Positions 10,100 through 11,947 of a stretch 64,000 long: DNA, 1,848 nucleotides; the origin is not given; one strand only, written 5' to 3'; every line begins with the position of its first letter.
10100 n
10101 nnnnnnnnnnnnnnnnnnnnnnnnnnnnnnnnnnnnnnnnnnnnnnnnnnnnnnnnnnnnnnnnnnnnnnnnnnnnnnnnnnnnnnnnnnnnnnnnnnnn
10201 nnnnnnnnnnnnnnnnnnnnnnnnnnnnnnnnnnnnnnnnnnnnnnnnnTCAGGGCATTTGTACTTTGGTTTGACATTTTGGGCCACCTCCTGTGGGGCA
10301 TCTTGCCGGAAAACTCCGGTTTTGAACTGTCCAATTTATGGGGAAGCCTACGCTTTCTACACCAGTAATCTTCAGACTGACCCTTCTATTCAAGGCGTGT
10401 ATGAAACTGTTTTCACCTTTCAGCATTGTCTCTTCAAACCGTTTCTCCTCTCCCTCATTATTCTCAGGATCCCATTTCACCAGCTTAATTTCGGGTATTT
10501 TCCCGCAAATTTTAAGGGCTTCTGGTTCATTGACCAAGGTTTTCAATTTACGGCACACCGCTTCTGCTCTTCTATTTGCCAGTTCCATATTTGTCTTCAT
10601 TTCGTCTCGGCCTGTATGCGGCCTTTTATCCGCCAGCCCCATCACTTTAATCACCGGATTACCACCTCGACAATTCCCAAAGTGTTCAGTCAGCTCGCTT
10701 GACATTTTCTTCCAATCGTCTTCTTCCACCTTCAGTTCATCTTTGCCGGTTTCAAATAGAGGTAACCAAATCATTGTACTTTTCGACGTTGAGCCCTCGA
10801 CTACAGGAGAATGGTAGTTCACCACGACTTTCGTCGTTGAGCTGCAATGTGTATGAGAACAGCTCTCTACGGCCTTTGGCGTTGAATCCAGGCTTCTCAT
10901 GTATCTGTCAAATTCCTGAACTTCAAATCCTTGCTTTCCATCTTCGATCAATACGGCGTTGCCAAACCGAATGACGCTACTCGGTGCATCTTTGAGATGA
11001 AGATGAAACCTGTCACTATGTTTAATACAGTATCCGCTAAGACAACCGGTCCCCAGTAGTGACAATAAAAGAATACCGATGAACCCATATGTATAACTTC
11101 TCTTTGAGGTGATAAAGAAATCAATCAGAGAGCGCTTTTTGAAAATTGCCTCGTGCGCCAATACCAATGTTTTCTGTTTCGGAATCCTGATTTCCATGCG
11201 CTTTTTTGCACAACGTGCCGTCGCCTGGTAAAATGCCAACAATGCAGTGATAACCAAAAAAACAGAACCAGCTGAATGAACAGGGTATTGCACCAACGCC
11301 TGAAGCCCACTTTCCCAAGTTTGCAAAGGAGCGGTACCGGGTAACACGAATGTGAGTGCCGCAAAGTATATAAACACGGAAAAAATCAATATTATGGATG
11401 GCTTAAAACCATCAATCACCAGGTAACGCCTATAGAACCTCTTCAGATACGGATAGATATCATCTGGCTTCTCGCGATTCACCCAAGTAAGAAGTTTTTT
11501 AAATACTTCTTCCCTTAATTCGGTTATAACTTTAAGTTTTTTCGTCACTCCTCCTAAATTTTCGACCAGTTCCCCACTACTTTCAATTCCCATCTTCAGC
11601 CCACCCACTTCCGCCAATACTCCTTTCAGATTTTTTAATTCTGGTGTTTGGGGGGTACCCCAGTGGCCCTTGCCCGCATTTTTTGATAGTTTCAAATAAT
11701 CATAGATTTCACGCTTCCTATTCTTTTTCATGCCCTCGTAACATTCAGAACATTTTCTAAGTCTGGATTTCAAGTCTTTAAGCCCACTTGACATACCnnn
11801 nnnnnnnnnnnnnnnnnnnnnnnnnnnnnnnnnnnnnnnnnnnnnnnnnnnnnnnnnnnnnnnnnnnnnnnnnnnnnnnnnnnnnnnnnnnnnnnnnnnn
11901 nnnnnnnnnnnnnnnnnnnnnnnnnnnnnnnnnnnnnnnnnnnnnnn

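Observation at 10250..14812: AT-rich 1520-aa hydrolase / coiled-coil / OmpA-like giant gene inserted between the two DGR targets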

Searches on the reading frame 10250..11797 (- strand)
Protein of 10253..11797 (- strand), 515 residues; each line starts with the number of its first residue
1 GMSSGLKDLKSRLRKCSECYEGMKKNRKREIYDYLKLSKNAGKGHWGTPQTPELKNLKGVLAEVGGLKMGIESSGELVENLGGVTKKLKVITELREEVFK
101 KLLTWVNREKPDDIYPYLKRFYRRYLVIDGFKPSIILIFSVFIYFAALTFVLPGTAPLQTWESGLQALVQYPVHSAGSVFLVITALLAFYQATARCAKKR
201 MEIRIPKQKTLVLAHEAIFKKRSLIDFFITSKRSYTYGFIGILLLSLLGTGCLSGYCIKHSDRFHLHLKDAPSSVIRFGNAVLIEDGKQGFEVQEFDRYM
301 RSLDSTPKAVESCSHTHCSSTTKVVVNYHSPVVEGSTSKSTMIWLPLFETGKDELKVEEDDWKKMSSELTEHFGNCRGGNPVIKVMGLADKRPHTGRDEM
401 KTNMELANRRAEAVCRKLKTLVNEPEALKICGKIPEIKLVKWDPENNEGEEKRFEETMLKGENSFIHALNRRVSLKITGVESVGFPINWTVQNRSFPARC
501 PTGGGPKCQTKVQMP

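Call 9: search_protein_families(library=pfam, proteins=[window:10253-11797:-], max_evalue=10)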
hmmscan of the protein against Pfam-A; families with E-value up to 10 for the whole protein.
seq(515 aa): 2 families
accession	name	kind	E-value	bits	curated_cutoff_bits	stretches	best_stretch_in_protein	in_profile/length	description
PF01184.24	Gpr1_Fun34_YaaH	-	0.00065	19.8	25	1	138-201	141-195/207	GPR1/FUN34/yaaH family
PF00691.25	OmpA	-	0.0087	16.8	27.2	1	380-419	31-65/98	OmpA family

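Call 16: find_homologous_proteins(query=window:10253-11518:-, max_evalue=0.01)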
Query seq(422 aa): 6316 candidates shared short words with the query, none scored E <= 0.01.

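Call 27: search_protein_representatives(protein=window:10250-11560:-)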
Query: 436 residues. Proteins with E-value up to 0.001 (for the whole library): 1; up to 1e-10: 0; up to 1e-30: 0. The best 1 are listed.
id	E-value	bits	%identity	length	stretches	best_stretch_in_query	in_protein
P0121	2.0e-06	43.2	29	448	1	35-365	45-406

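Call 44: search_protein_families(library=pfam, proteins=[P0121], max_evalue=1)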
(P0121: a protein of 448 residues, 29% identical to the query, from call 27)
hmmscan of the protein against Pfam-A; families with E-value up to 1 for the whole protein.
P0121 (448 aa): 1 family
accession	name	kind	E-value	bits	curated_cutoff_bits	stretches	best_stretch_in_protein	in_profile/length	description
PF00691.25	OmpA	-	0.0031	18.3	27.2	1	327-385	19-66/98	OmpA family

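Call 52: search_protein_families(library=padloc, proteins=[window:10250-11560:-, P0121], max_evalue=0.01)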
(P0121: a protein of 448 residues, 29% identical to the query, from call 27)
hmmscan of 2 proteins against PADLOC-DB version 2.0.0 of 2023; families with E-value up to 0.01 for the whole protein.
window:10250-11560:- (436 aa): 0 families

P0121 (448 aa): 0 families

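Call 57: find_related_loci(query=P0121, collection=metagenome_contigs, flank=10000)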
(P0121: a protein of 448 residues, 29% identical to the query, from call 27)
Query P0121 (448 aa) in metagenome_contigs; peptide patterns used: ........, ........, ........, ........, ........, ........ (x = any residue, [..] = any of these).
69 stretches matched a pattern, but none encodes a relative of the query by tblastn (E <= 1e-3).

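Call 91: find_encoding_contigs(protein=P0121, flank=5000, max_places=3)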
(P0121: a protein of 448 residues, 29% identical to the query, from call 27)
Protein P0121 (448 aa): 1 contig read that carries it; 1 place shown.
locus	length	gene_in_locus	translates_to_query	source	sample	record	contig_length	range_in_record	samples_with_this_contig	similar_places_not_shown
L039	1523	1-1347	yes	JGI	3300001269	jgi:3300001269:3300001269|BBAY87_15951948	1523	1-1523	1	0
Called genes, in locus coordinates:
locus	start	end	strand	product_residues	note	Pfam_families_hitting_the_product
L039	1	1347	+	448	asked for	?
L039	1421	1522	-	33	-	?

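Call 98: find_encoding_contigs(protein=P0123, flank=10000, max_places=4)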
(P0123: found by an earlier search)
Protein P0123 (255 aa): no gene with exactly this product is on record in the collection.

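Call 99: find_encoding_contigs(protein=P0126, flank=10000, max_places=4)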
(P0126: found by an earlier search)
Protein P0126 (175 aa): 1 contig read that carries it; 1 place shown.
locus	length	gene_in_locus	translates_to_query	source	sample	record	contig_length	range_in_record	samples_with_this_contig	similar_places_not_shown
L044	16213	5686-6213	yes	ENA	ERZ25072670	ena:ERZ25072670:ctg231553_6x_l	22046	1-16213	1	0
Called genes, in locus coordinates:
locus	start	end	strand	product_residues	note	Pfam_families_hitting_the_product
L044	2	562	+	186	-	?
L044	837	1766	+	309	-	PF03781:FGE-sulfatase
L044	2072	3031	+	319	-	PF03781:FGE-sulfatase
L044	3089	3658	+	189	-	-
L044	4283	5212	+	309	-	PF03781:FGE-sulfatase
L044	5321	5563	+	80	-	PF22296:bAvd (weak)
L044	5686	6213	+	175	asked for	PF00078:RVT_1 (weak)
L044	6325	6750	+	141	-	-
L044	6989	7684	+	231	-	-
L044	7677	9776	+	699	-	PF03781:FGE-sulfatase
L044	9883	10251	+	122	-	PF22296:bAvd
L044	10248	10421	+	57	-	-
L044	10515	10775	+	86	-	-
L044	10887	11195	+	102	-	-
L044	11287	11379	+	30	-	-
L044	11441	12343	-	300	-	PF02749:QRPTase_N, PF01729:QRPTase_C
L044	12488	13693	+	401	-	PF13173:AAA_14, PF13635:DUF4143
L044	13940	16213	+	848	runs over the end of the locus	PF01555:N6_N4_Mtase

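Call 102: search_protein_families(library=phrogs, proteins=[window:10250-11560:-], max_evalue=0.01)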
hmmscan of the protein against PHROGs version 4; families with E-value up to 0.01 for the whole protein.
window:10250-11560:- (436 aa): 0 families

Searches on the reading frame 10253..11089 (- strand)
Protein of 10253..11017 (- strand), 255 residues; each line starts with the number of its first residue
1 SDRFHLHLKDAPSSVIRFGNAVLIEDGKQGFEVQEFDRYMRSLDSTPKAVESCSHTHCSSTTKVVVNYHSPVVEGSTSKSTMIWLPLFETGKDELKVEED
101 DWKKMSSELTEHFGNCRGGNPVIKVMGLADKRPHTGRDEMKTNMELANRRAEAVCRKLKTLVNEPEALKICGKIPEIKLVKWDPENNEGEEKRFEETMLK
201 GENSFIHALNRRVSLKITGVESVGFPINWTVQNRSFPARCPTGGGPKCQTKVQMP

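Call 11: search_solved_structures(query=window:10253-11017:-, max_evalue=10)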
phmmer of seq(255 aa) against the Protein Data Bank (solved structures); distinct sequences matched with E-value up to 10: 4.
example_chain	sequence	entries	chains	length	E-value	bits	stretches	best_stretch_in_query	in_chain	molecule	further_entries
3wpw_A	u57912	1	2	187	0.18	14.4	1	122-205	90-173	PomB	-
3wpx_A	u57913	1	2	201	0.21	14.1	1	122-205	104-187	PomB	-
8zyz_A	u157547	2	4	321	0.57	12.7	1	122-205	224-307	PomB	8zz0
8zyv_A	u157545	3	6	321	0.57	12.7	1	122-205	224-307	PomB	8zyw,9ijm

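Call 56: find_related_loci(query=A3, collection=metagenome_contigs, flank=10000)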
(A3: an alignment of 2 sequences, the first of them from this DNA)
Query A3 (279 aa) in metagenome_contigs; peptide patterns used: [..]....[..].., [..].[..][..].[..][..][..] (x = any residue, [..] = any of these).
350 stretches matched a pattern, but none encodes a relative of the query by tblastn (E <= 1e-3).

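Call 62: predict_structure(alignment_id=A3)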
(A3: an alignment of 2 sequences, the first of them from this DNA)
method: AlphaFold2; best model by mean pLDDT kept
length: 279 residues; sequences in the alignment: 2
mean_pLDDT: 50.6   pTM: 0.49
mean pLDDT of the five models: 50.6, 47.4, 45.2, 44.3, 34.3
residues with pLDDT >= 90: 0; 70-90: 53; 50-70: 71; < 50: 155
segments of 3 or more residues with pLDDT < 50: 1-47, 49-62, 64-104, 113-116, 157-160, 221-232, 247-279
pLDDT, mean of each block of 10 residues (from residue 1): 42 36 33 39 42 44 44 28 26 33 48 49 63 65 75 58 67 76 76 79 78 59 43 60 54 32 34 30
secondary structure, 60 per line:
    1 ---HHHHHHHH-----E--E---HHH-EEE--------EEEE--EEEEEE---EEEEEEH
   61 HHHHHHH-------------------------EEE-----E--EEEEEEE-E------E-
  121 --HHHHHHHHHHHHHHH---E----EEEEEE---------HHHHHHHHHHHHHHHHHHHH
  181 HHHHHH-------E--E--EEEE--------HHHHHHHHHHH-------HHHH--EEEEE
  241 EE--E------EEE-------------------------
elements in order: H4-11 E28-30 E39-42 E45-50 E54-59 H60-67 E93-95 E104-110 H123-137 E146-151 H161-186 E200-203 H212-222 H230-233 E236-242 E252-254

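Call 64: fold_search(model_id=the predicted structure, library=pdb)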
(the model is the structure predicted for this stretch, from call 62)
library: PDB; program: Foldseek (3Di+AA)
matches with E <= 10: 294; with E <= 0.001: 20
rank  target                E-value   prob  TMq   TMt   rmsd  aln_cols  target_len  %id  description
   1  4erh_B                7.1e-05  1.00  0.30  0.58   6.5       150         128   20  The crystal structure of OmpA domain of OmpA from Salmonella enterica subsp. enterica serovar Typhimurium str. 14028S (released 2012-05-02)
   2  3td5_A                8.5e-05  1.00  0.28  0.54   5.8       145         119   20  Crystal structure of OmpA-like domain from Acinetobacter baumannii in complex with L-Ala-gamma-D-Glu-m-DAP-D-Ala-D-Ala (released 2011-10-26)
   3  3td3_H                1.0e-04  1.00  0.26  0.52   6.2       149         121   20  Crystal structure of OmpA-like domain from Acinetobacter baumannii in complex with glycine (released 2011-10-26)
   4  3td3_A                1.7e-04  1.00  0.27  0.51   5.8       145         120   22  Crystal structure of OmpA-like domain from Acinetobacter baumannii in complex with glycine (released 2011-10-26)
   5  3s03_A                1.8e-04  1.00  0.33  0.58   4.7       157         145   16  The crystal structure of the periplasmic domain of Helicobacter pylori MotB (residues 97-256, P43). (released 2012-03-14)
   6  5nhx                  2.0e-04  1.00  0.29  0.55   6.5       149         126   19  Periplasmic domain of Outer Membrane Protein A from Klebsiella pneumoniae (released 2018-05-16)
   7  3s02_A                2.4e-04  1.00  0.31  0.53   5.7       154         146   16  The crystal structure of the periplasmic domain of Helicobacter pylori MotB (residues 103-256) (released 2012-03-14)
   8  6jfw_A                2.5e-04  1.00  0.32  0.56   5.0       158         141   16  Crystal structure of PA0833 periplasmic domain from Pseudomonas aeruginosa reveals an unexpected enlarged peptidoglyca (released 2019-03-20)
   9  3s0h_B                3.2e-04  1.00  0.33  0.52   7.4       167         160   17  The crystal structure of the periplasmic domain of Helicobacter pylori MotB (residues 90-256). (released 2012-03-14)
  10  3s0y_B                3.7e-04  1.00  0.33  0.53   7.2       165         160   15  The crystal structure of the periplasmic domain of MotB (residues 64-256). (released 2012-03-14)
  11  3td4_B                4.5e-04  1.00  0.25  0.48   7.4       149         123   21  Crystal structure of OmpA-like domain from Acinetobacter baumannii in complex with diaminopimelate (released 2011-10-26)
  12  3s06_A                5.1e-04  1.00  0.33  0.52   5.8       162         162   15  The crystal structure of the periplasmic domain of Helicobacter pylori MotB (residues 97-256, P3121). (released 2012-03-14)
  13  5y40_A                5.1e-04  1.00  0.29  0.48   5.2       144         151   22  Structure of the periplasmic domain of the MotB L119P mutant from Salmonella (crystal form 2) (released 2018-04-11)
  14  3s0y_A                5.1e-04  1.00  0.31  0.43  11.7       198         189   16  The crystal structure of the periplasmic domain of MotB (residues 64-256). (released 2012-03-14)
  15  4rha_B                5.4e-04  1.00  0.29  0.56   6.3       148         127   19  Structure of the C-terminal domain of outer-membrane protein OmpA from Salmonella enterica subsp. enterica serovar Typ (released 2014-10-29)
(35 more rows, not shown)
